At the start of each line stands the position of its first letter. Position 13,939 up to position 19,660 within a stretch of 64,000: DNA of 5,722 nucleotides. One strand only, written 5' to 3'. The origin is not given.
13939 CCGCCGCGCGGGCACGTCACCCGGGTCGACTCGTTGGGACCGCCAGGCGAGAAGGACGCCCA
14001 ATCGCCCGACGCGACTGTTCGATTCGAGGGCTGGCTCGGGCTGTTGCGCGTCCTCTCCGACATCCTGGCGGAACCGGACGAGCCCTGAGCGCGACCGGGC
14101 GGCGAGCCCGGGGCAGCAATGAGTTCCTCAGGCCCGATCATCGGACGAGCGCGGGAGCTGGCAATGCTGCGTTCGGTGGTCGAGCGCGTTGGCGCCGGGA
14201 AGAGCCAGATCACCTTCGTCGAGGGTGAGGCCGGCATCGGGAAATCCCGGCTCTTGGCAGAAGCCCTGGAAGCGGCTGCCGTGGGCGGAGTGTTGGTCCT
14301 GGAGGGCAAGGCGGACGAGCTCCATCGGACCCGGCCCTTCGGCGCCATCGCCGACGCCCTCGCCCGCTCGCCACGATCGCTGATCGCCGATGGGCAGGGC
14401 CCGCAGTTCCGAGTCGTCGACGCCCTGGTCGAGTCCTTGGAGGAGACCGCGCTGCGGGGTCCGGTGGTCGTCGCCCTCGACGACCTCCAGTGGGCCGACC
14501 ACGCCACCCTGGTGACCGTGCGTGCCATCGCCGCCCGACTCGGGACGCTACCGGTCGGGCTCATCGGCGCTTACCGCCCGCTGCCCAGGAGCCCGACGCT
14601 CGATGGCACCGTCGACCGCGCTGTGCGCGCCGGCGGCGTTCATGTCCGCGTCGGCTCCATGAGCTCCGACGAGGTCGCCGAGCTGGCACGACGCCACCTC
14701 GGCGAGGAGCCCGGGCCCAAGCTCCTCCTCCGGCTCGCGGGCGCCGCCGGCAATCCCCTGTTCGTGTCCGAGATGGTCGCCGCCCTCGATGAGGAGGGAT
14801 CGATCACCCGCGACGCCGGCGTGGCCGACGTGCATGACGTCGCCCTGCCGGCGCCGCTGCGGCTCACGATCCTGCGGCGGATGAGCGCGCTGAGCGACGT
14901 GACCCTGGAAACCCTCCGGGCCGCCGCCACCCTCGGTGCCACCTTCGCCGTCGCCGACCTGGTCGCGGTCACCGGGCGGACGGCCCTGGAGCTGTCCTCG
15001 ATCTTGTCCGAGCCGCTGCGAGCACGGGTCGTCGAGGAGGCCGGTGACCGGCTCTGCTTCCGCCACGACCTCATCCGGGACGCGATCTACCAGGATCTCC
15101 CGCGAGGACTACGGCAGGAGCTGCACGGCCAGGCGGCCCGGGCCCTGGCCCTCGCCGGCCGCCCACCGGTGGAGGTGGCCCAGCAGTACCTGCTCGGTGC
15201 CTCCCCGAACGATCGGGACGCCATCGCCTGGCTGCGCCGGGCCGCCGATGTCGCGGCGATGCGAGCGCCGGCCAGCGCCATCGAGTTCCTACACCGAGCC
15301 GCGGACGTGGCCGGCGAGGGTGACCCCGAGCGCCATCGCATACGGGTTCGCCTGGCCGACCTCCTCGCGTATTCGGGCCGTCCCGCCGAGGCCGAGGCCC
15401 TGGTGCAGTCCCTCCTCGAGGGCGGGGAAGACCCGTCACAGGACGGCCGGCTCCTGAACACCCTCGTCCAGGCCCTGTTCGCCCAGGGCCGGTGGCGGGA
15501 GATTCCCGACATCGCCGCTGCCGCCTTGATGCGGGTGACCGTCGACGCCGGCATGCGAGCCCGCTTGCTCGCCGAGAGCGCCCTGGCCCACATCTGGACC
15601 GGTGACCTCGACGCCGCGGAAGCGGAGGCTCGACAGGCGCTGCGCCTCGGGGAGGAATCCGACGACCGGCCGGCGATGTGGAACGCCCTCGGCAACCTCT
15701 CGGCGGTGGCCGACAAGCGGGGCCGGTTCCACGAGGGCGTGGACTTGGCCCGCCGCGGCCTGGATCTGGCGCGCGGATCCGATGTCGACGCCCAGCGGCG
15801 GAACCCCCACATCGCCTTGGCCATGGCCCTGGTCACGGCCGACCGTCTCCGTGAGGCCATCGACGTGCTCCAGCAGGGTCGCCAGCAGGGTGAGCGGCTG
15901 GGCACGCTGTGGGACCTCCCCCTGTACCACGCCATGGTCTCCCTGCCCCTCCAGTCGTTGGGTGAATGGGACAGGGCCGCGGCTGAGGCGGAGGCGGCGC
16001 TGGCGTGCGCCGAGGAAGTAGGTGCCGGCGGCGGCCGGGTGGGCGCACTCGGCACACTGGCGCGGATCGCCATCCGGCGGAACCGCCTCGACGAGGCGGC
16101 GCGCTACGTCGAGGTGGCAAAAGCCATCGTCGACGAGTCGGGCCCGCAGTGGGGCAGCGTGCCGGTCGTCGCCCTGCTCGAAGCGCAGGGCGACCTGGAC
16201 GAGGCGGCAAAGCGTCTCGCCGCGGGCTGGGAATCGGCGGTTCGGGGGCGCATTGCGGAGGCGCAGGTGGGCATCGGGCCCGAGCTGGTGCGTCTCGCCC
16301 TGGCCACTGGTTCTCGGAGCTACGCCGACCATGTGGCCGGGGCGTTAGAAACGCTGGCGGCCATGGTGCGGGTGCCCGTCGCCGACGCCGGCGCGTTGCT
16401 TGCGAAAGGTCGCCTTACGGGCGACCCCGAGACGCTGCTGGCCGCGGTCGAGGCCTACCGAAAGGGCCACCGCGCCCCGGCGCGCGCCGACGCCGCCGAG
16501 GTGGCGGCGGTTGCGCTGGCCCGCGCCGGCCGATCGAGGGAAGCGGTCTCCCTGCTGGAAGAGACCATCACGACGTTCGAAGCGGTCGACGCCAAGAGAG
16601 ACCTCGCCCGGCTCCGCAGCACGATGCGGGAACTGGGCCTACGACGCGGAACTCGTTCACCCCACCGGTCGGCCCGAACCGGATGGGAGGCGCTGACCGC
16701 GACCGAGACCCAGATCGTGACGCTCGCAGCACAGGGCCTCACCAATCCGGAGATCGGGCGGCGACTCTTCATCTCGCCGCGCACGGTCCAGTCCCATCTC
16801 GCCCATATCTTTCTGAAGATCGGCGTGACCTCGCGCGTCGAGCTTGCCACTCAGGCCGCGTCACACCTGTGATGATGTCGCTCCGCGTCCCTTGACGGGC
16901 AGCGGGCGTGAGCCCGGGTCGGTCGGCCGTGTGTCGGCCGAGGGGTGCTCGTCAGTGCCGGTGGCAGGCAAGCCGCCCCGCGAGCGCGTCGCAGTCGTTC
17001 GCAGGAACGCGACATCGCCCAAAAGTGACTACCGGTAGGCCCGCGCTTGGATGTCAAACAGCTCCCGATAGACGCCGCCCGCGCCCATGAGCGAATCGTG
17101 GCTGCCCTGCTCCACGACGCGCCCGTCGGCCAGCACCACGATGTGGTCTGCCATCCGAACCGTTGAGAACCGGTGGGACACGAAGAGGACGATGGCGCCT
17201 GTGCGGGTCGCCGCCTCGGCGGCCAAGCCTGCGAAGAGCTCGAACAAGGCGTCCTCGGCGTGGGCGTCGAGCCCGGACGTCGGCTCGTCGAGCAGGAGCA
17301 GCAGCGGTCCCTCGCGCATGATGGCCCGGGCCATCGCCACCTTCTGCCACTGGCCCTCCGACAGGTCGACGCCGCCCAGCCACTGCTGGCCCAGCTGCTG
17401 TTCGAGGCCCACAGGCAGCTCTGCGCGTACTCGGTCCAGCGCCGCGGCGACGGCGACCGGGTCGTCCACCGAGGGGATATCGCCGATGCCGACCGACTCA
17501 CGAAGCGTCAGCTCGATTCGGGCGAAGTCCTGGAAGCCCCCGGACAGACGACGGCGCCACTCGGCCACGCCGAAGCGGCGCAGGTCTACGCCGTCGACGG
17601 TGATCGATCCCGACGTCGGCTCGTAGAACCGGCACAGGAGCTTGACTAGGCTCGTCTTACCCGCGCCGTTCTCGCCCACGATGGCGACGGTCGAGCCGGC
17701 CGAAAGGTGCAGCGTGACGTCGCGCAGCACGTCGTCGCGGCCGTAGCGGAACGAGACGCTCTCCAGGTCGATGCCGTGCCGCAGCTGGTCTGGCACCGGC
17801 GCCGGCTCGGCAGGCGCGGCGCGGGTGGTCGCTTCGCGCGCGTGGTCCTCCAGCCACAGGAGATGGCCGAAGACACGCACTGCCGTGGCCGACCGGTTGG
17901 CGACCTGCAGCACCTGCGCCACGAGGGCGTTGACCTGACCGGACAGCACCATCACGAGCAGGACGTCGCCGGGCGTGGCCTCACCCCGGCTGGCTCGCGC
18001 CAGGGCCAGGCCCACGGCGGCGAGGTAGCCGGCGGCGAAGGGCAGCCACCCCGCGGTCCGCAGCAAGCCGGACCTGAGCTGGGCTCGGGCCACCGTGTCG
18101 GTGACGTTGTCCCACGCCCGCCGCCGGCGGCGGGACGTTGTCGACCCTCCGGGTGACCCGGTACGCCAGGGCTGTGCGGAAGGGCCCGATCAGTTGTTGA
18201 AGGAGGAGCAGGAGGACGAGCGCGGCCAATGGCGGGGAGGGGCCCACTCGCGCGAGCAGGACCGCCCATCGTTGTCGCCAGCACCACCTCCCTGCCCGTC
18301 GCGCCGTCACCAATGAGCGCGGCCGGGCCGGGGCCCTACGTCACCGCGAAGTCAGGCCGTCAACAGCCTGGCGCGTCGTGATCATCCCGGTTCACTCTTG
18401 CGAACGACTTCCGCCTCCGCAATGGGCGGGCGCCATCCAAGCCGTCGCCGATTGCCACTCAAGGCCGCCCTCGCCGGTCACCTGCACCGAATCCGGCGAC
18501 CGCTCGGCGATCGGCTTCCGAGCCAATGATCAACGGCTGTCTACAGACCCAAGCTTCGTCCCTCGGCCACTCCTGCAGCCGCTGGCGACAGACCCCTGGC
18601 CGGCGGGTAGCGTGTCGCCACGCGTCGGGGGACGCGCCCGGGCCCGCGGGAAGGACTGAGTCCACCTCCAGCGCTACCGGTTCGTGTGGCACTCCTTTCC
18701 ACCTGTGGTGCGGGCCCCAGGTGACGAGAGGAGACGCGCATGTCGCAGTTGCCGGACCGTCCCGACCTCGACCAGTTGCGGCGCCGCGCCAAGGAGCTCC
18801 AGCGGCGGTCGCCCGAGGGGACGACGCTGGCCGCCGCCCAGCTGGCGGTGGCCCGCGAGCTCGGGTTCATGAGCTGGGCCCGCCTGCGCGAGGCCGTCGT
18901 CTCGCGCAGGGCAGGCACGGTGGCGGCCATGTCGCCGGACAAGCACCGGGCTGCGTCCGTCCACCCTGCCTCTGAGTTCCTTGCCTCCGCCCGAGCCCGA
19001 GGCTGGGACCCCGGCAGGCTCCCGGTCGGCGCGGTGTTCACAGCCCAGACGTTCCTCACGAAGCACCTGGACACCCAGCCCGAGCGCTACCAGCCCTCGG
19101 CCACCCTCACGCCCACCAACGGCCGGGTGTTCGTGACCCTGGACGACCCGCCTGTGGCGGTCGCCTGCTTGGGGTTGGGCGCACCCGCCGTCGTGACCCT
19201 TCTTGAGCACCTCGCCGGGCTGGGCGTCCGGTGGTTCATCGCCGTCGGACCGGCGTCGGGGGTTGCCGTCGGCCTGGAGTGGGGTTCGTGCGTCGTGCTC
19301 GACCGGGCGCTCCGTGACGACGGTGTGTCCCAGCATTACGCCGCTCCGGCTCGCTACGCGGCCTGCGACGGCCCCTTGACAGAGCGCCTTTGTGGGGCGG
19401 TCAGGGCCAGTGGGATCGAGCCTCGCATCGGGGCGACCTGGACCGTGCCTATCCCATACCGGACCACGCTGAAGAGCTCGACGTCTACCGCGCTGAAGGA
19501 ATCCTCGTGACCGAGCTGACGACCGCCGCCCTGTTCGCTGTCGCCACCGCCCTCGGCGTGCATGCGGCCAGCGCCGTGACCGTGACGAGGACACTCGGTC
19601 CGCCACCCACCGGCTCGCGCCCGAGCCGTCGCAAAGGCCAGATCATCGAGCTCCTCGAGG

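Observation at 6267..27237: Dispersed family of 26-nt tandem repeats at six intergenic loci, all in the same orientation and confined to the accessory third of the window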

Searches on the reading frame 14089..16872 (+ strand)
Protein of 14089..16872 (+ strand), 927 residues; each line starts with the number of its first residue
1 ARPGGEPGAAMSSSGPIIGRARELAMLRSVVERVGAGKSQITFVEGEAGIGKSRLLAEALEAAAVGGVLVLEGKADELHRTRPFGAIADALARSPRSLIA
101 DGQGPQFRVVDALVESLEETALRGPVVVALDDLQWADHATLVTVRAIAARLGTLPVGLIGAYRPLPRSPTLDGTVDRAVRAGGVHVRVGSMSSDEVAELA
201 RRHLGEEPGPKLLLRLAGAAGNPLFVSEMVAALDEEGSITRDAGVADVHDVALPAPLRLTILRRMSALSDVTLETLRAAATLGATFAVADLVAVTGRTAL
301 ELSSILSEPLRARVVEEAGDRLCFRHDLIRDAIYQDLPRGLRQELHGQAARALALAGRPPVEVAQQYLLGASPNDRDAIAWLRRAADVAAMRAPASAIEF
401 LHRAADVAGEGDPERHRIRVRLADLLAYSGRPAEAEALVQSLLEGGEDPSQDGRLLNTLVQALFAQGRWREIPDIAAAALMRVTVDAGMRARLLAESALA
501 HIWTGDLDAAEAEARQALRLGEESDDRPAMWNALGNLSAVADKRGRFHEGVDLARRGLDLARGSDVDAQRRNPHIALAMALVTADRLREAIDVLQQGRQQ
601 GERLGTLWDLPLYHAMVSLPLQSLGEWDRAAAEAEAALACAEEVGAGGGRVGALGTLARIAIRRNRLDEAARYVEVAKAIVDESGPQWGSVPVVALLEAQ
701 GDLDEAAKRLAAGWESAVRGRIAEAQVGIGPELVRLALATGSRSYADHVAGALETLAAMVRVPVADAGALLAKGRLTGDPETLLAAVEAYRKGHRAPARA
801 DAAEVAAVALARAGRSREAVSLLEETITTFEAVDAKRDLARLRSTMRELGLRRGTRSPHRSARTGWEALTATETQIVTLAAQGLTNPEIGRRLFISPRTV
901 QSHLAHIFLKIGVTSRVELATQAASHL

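Call 15: search_protein_families(library=pfam, proteins=[window:14089-16872:+], max_evalue=0.01)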
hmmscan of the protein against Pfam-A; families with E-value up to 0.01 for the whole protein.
window:14089-16872:+ (927 aa): 15 families
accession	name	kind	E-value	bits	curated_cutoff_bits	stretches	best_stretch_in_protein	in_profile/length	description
PF13191.12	AAA_16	-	4.9e-20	73.1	32.6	1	17-156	2-164/167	AAA ATPase domain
PF00196.25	GerE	-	1.3e-16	60.4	23.5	1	868-921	2-55/57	Bacterial regulatory proteins, luxR family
PF13424.12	TPR_12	-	8.1e-15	55.2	30.1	2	491-562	3-76/77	Tetratricopeptide repeat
PF17874.7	TPR_MalT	-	5.1e-12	46.1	45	2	463-635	11-185/336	MalT-like TPR region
PF14559.12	TPR_19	-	5.3e-07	30.3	25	1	390-446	3-55/68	Tetratricopeptide repeat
PF13384.12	HTH_23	-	8.9e-06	25.8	24.6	1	875-902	9-36/50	Homeodomain-like domain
PF13401.12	AAA_22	-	5.9e-05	23.8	27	1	39-161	5-123/130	AAA domain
PF08281.18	Sigma70_r4_2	-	0.00011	22.2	25.7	1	867-906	9-49/54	Sigma-70, region 4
PF07719.23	TPR_2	-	0.00022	21.6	27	0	492-520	2-30/34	Tetratricopeptide repeat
PF01637.24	ATPase_2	-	0.00077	19.8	33.2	1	20-136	4-122/225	ATPase domain predominantly from Archaea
PF10923.14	BrxC_BrxD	-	0.00089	18.7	22.2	1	18-70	28-80/414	BREX system ATP-binding protein BrxC/D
PF13936.12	HTH_38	-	0.0039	17.3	27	0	875-904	12-41/44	Helix-turn-helix domain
PF13374.12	TPR_10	-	0.0045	17.4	27.5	0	801-832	3-34/42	Tetratricopeptide repeat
PF10236.15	DAP3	-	0.0048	16.6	23.1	0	27-72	11-56/311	Mitochondrial ribosomal death-associated protein 3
PF12688.13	TPR_5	-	0.0065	17.1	24.2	1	384-480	7-101/119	Tetratrico peptide repeat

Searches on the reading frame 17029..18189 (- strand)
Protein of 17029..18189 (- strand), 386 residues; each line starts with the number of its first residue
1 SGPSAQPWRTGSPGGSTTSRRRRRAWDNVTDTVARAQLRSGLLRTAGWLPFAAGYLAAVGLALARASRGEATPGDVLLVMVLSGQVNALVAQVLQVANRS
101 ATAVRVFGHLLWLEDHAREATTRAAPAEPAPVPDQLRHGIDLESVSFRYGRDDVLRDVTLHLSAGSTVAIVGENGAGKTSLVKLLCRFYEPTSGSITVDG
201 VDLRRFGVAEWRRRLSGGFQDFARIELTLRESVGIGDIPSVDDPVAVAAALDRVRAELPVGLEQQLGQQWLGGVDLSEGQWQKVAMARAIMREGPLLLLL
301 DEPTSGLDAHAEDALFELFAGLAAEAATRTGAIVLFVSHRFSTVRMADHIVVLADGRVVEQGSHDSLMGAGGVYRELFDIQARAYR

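Call 15: search_protein_families(library=pfam, proteins=[window:17029-18189:-], max_evalue=0.01)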
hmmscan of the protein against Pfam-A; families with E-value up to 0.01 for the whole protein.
window:17029-18189:- (386 aa): 9 families
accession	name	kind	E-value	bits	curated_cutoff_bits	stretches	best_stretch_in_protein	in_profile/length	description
PF00005.33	ABC_tran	-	1e-26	94.6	25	1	155-305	1-137/137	ABC transporter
PF13304.12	AAA_21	-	9.6e-09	36.1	27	1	276-339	238-298/304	AAA domain, putative AbiEii toxin, Type IV TA system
PF13191.12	AAA_16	-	9.9e-05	23.3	32.6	1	149-336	3-137/167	AAA ATPase domain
PF20703.3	nSTAND1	-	0.0007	19.8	27.1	1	148-183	16-51/379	Novel STAND NTPase 1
PF13476.12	AAA_23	-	0.0015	19.6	27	1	156-186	11-40/201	AAA domain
PF25201.1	nSTAND6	-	0.0017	18.8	27.7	1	149-187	2-40/148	Novel STAND NTPase 6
PF02463.25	SMC_N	-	0.003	17.5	40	0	166-183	25-42/220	RecF/RecN/SMC N terminal domain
PF13175.12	AAA_15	-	0.0034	17.5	32.1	1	155-192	14-50/374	AAA ATPase domain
PF13481.12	AAA_25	-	0.0084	16.2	27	0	161-189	29-57/195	AAA domain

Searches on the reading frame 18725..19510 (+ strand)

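Call 15: search_protein_families(library=pfam, proteins=[window:18725-19510:+], max_evalue=0.01)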
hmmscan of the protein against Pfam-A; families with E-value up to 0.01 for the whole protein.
window:18725-19510:+ (261 aa): 1 family
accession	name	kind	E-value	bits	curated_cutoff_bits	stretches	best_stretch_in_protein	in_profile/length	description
PF01048.26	PNP_UDP_1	-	1.7e-12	47.7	25.1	1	135-248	35-157/233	Phosphorylase superfamily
